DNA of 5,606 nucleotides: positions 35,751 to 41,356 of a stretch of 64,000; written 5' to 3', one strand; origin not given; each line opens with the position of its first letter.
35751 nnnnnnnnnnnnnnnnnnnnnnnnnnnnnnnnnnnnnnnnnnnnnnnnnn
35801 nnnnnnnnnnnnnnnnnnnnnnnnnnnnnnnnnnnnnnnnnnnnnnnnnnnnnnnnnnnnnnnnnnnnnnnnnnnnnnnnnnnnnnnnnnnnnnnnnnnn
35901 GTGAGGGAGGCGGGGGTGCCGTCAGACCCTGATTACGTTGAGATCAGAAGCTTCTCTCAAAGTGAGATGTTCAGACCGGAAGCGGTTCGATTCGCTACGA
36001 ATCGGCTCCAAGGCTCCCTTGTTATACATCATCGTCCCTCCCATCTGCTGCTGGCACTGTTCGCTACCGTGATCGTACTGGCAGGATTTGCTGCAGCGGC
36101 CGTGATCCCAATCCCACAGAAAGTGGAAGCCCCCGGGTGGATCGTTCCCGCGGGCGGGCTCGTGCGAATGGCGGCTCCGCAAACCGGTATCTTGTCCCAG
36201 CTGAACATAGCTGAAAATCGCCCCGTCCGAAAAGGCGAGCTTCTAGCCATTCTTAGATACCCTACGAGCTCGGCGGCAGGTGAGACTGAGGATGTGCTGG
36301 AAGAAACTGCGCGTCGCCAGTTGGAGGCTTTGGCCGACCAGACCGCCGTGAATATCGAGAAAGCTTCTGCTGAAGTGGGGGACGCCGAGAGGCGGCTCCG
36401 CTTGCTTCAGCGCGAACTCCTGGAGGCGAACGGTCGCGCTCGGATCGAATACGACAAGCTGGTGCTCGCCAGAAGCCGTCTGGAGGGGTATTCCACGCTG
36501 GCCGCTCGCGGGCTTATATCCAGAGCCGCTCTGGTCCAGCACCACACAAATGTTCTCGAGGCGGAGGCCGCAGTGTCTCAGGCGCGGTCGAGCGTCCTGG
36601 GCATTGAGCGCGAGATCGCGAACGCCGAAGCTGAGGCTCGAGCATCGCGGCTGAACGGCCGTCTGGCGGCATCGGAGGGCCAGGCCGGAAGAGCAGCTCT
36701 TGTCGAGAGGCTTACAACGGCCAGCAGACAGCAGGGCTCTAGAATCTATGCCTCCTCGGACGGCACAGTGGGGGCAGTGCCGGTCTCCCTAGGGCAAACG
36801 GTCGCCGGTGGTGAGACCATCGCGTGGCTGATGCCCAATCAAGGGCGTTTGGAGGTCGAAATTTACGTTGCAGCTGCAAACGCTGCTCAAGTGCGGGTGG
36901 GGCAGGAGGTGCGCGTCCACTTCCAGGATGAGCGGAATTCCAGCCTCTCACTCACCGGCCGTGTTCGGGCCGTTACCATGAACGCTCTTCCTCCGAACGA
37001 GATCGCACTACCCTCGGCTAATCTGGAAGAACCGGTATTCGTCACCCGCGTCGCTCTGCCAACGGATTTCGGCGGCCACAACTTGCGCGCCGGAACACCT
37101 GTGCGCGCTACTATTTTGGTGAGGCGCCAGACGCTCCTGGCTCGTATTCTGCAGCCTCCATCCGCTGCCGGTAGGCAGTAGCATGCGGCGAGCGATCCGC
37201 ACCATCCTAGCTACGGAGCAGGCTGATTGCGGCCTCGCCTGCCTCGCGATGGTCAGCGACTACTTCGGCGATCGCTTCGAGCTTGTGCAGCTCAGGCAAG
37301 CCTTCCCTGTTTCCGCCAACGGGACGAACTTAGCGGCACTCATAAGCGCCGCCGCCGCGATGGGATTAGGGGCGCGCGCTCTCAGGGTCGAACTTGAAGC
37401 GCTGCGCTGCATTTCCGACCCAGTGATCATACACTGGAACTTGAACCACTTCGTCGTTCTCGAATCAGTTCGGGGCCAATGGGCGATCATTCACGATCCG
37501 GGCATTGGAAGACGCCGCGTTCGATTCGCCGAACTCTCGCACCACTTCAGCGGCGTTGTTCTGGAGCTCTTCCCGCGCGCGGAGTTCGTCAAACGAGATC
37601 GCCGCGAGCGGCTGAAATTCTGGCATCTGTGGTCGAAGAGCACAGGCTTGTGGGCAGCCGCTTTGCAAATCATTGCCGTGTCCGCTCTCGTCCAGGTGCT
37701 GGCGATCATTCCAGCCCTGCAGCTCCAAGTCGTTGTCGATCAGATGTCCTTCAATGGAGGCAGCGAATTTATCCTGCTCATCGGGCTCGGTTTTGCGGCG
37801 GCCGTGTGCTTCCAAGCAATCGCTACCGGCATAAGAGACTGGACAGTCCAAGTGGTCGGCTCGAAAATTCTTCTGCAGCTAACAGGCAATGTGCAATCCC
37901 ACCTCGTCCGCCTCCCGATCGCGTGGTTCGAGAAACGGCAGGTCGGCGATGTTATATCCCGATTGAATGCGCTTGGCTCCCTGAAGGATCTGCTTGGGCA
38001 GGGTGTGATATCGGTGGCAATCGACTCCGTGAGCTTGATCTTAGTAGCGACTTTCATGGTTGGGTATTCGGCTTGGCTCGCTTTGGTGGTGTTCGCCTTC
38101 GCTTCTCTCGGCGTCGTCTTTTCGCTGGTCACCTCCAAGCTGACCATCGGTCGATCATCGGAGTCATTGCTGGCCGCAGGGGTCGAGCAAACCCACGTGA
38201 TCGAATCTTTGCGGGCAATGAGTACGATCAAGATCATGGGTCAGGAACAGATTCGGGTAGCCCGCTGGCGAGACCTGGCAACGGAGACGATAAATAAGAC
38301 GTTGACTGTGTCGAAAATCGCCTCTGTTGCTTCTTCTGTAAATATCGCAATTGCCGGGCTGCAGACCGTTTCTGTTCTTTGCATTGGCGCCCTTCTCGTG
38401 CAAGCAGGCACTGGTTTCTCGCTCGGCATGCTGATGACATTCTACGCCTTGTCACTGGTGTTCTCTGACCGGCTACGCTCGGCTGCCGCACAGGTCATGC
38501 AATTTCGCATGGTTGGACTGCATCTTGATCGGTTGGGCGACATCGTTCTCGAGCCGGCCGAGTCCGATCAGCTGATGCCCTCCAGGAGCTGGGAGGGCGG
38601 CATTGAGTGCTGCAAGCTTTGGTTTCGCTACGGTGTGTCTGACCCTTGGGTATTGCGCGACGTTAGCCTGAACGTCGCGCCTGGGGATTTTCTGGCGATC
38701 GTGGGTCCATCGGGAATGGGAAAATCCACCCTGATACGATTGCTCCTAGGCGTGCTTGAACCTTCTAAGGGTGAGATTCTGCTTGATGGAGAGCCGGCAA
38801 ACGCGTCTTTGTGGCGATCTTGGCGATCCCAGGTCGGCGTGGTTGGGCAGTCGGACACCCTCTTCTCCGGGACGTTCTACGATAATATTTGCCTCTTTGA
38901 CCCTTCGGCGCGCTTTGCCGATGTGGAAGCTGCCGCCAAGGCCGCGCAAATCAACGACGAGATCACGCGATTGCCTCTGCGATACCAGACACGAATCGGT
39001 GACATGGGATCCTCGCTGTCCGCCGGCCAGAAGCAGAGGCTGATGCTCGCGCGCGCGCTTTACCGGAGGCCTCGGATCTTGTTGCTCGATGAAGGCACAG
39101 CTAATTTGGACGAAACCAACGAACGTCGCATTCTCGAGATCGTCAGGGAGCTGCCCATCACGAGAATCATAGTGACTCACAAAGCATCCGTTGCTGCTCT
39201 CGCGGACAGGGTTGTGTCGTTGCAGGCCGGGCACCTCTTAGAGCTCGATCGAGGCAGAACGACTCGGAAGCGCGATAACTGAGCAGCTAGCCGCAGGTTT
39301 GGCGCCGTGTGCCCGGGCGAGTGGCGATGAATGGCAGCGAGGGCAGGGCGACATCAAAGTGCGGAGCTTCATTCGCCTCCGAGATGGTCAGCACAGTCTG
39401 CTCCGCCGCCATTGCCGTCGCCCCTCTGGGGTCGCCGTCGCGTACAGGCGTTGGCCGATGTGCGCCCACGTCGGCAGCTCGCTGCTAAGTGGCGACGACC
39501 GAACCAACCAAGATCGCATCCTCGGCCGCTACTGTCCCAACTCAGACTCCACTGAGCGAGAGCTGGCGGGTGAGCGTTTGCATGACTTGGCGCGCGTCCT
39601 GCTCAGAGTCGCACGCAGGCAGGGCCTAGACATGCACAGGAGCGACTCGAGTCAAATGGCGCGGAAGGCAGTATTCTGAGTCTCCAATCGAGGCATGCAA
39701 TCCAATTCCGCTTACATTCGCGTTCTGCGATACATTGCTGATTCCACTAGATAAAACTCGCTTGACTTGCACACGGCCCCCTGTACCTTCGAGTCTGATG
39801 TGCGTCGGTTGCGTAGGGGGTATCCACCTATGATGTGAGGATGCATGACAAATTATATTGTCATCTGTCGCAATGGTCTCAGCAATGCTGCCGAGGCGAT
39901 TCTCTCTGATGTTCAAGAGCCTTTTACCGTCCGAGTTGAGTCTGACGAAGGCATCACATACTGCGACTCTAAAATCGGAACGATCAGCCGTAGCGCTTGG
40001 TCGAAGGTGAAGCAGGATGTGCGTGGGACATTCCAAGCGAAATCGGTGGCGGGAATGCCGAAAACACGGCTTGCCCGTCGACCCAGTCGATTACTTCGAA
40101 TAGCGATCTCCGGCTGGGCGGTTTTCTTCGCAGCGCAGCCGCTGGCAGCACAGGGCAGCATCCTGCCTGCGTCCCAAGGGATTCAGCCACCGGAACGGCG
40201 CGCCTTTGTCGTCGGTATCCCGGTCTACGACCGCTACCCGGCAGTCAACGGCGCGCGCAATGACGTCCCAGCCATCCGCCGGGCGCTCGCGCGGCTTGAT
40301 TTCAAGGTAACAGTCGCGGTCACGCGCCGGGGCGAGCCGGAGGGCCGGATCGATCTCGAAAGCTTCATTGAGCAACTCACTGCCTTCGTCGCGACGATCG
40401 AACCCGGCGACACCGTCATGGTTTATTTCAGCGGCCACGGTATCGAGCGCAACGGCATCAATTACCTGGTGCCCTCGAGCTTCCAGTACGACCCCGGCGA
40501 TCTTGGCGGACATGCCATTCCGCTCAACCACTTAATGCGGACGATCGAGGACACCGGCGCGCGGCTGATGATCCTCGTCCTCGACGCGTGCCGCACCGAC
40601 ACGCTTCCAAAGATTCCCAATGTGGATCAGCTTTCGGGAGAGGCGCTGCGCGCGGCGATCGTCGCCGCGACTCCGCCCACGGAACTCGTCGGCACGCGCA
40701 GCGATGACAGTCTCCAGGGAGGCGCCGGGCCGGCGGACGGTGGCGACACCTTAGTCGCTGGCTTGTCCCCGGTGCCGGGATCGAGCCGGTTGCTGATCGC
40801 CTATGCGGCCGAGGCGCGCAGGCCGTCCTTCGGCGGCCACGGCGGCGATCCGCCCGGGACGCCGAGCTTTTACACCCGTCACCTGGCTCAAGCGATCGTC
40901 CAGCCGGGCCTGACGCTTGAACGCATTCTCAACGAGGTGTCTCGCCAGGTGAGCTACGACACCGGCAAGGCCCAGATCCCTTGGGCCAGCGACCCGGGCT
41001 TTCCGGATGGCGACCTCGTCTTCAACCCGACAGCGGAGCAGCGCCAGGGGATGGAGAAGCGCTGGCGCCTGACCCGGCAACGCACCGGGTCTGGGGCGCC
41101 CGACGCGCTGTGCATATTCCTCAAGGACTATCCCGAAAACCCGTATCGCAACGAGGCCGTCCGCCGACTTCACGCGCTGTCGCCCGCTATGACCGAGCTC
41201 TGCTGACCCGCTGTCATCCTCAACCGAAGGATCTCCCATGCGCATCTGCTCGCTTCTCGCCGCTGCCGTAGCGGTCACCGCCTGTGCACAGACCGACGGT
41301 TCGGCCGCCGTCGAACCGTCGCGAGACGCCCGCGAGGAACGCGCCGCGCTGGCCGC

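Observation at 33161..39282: RiPP cluster combining an ATP-grasp ligase with a double-glycine, 8-Cys precursor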

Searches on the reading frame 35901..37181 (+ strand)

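Call 3: search_protein_families(library=pfam, proteins=[window:35901-37181:+], max_evalue=1)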
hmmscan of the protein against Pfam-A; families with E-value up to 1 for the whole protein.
window:35901-37181:+ (426 aa): 6 families
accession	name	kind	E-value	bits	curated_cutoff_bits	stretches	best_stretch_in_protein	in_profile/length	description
PF13437.12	HlyD_3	-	2.3e-13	51.2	22.2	1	282-361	2-79/106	HlyD family secretion protein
PF16576.10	HlyD_D23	-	3.5e-07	30.2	30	1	272-358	101-184/214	Barrel-sandwich domain of CusB or HlyD membrane-fusion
PF13533.13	Biotin_lipoyl_2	-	1.7e-06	28.2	29.8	1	88-118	1-31/32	Biotin-lipoyl like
PF00364.28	Biotin_lipoyl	-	0.0018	18.5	22.1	0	282-308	45-71/73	Biotin-requiring enzyme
PF01796.24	OB_ChsH2_C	-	0.021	15.2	27.1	0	319-342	42-65/65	ChsH2, C-terminal OB-fold domain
PF01551.29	Peptidase_M23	-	0.17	12.6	28.7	0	277-338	11-64/96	Peptidase family M23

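Call 4: search_protein_families(library=ncbifam, proteins=[window:35901-37181:+], max_evalue=1)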
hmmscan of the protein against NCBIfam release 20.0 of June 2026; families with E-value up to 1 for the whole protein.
window:35901-37181:+ (426 aa): 13 families
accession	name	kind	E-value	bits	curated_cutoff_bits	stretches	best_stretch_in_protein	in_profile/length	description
TIGR01843.1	type_I_hlyD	subfamily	1e-24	87.3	208.65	2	144-419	130-410/422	HlyD family type I secretion periplasmic adaptor subunit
TIGR01730.1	RND_mfp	subfamily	2.3e-14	53.1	94.9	3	272-359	126-211/322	efflux RND transporter periplasmic adaptor subunit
TIGR03794.1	NHLM_micro_HlyD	equivalog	5.5e-12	45.3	156.2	1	50-340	22-317/421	NHLP bacteriocin system secretion protein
TIGR00998.1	8a0101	subfamily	8.3e-11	41.4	390.8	1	96-360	51-283/334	EmrA/EmrK family multidrug efflux transporter periplasmic adaptor subunit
TIGR01000.1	bacteriocin_acc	subfamily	1.4e-08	34.1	258.85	1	275-362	312-403/457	bacteriocin secretion accessory protein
NF007785.0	PRK10476.1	equivalog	6.2e-07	28.5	376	1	85-371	46-297/347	multidrug transporter subunit MdtN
TIGR00999.1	8a0102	subfamily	0.0015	17.7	319.3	1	258-359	68-168/271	CzcB/NccB family metal efflux transporter periplasmic adaptor subunit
NF047903.1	MmDecMmdC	equivalog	0.0023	18.4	200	1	254-307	73-128/132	methylmalonyl-CoA decarboxylase subunit gamma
NF004547.1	PRK05889.1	equivalog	0.011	15.9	75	0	283-309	43-69/71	biotin/lipoyl-binding carrier protein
NF004309.0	PRK05704.1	equivalog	0.018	14.4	449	0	88-159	46-116/408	2-oxoglutarate dehydrogenase complex dihydrolipoyllysine-residue succinyltransferase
TIGR01347.1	sucB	equivalog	0.021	14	378.65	1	88-152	44-108/404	dihydrolipoyllysine-residue succinyltransferase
NF008589.1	PRK11556.1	equivalog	0.026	13.4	391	1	169-233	120-184/392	MdtA/MuxA family multidrug efflux RND transporter periplasmic adaptor subunit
TIGR01108.1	oadA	equivalog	0.041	12.3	756.5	1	221-338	456-577/582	sodium-extruding oxaloacetate decarboxylase subunit alpha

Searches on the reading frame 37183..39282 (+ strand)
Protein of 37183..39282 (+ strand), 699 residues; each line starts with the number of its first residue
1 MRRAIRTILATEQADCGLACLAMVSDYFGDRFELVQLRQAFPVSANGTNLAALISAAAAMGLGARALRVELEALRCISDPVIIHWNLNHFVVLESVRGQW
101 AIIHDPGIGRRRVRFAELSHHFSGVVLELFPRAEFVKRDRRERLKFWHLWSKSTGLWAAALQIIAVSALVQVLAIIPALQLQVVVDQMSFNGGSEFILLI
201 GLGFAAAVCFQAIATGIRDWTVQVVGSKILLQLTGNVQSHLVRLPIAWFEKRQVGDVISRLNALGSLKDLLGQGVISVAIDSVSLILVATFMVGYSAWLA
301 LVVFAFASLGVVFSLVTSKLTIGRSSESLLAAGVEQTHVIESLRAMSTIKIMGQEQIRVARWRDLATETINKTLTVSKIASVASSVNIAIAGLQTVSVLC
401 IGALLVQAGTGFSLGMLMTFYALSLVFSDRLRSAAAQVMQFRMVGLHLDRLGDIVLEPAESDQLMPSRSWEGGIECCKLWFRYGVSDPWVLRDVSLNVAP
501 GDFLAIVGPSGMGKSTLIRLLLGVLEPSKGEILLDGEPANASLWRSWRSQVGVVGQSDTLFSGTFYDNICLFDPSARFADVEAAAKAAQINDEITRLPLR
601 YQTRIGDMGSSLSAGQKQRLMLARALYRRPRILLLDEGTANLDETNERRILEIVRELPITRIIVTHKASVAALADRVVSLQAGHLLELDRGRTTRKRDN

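Call 3: search_protein_families(library=pfam, proteins=[window:37183-39282:+], max_evalue=1)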
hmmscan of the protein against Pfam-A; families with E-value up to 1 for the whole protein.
window:37183-39282:+ (699 aa): 14 families
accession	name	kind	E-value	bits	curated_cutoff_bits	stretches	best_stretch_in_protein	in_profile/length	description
PF00005.33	ABC_tran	-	1.8e-33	116.5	25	1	491-640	1-137/137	ABC transporter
PF03412.21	Peptidase_C39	-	2.5e-31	108.7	22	1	7-133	4-132/133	Peptidase C39 family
PF00664.28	ABC_membrane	-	3.6e-29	102.7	28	1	163-429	4-272/274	ABC transporter transmembrane region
PF02463.25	SMC_N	-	2.8e-07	30.6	40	1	576-681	118-212/220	RecF/RecN/SMC N terminal domain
PF13304.12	AAA_21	-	0.0001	22.9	27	2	503-528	1-32/304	AAA domain, putative AbiEii toxin, Type IV TA system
PF13191.12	AAA_16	-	0.0012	19.8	32.6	1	502-650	25-152/167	AAA ATPase domain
PF13401.12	AAA_22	-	0.0014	19.4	27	1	502-552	6-59/130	AAA domain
PF03193.22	RsgA_GTPase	-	0.0025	18.1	30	1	502-531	107-136/174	RsgA GTPase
PF13555.12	AAA_29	-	0.0043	17.2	27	1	495-528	16-49/61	P-loop containing region of AAA domain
PF13558.12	SbcC_Walker_B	-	0.0044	17.7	27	1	626-655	60-89/90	SbcC/RAD50-like, Walker B motif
PF13671.12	AAA_33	-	0.0089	16.8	27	1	505-522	3-20/143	AAA domain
PF20703.3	nSTAND1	-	0.062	13.4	27.1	1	499-519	31-51/379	Novel STAND NTPase 1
PF03215.21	Rad17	-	0.15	12.4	23.8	1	494-525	38-69/186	Rad17 P-loop domain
PF01926.29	MMR_HSR1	-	0.19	12.3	21.9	1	504-523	2-21/113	50S ribosome-binding GTPase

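Call 4: search_protein_families(library=ncbifam, proteins=[window:37183-39282:+], max_evalue=1)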
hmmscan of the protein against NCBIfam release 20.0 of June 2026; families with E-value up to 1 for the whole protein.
window:37183-39282:+ (699 aa): 197 families (the best 25 are shown)
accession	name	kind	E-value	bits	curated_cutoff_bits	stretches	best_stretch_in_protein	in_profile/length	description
TIGR03796.1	NHLM_micro_ABC1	equivalog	1.3e-139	466.6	853.3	1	6-687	3-691/710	NHLP family bacteriocin export ABC transporter peptidase/permease/ATPase subunit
TIGR01846.1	type_I_sec_HlyB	subfamily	4.8e-103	345.8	725.55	1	17-687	1-671/694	type I secretion system permease/ATPase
TIGR03375.1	type_I_sec_LssB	subfamily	2.9e-97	326.6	693.1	1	18-686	4-680/696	type I secretion system permease/ATPase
TIGR01193.1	bacteriocin_ABC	subfamily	1.3e-93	314.8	523.85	1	12-687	3-688/708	peptide cleavage/export ABC transporter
TIGR03797.1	NHLM_micro_ABC2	equivalog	1e-88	298.6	709.4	1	53-687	35-664/686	NHLP bacteriocin export ABC transporter permease/ATPase subunit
TIGR02203.1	MsbA_lipidA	equivalog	4.8e-69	233.3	602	1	163-687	17-548/572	lipid A export permease/ATP-binding protein MsbA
TIGR02204.1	MsbA_rel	hypoth_equivalog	1.9e-68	231.5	780.4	1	147-687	10-554/576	ABC transporter, permease/ATP-binding protein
TIGR00958.1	3a01208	subfamily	1.4e-67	228.6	874.6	1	148-688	154-694/711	antigen peptide transporter 2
TIGR01842.1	type_I_sec_PrtD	subfamily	2e-64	218.1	510.15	1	161-687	9-533/544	type I secretion system permease/ATPase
TIGR02857.1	CydD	equivalog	2.6e-61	208.2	435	1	163-680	8-529/529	thiol reductant ABC exporter subunit CydD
NF052233.1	CphA_assoc_ABC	equivalog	1.8e-58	198.5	880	1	197-688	231-723/766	cyanophycin metabolism-associated ABC transporter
NF010178.0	PRK13657.1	equivalog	2.1e-56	191.6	733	1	161-687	22-549/588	glucan ABC transporter ATP-binding protein/ permease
NF045513.1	HepA_fam_ABC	equivalog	7.9e-54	183.1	725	1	207-688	104-589/610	heterocyst formation ABC transporter subunit HepA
TIGR02868.1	CydC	equivalog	1.1e-53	182.7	329.05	1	232-666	87-528/530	thiol reductant ABC exporter subunit CydC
NF045998.1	cleave_ABC_plasm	equivalog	2.8e-52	177.9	500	1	13-656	5-647/673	Mbov_0121 family peptidase domain-containing ABC transporter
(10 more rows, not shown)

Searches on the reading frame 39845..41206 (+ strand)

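Call 12: search_protein_families(library=pfam, proteins=[window:39845-41206:+], max_evalue=0.01)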
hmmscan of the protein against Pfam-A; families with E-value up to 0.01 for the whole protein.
window:39845-41206:+ (453 aa): 1 family
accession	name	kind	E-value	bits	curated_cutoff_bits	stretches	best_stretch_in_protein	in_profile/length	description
PF00656.27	Peptidase_C14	-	1.5e-23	84.1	21.4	1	118-382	2-224/233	Caspase domain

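Call 94: search_protein_families(library=padloc, proteins=[window:39845-41206:+], max_evalue=0.00001)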
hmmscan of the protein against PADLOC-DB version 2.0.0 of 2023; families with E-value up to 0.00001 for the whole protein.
window:39845-41206:+ (453 aa): 1 family
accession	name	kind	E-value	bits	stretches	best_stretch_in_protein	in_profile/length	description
PDLC02987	caspase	-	1.6e-11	42.1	1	120-260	5-139/453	-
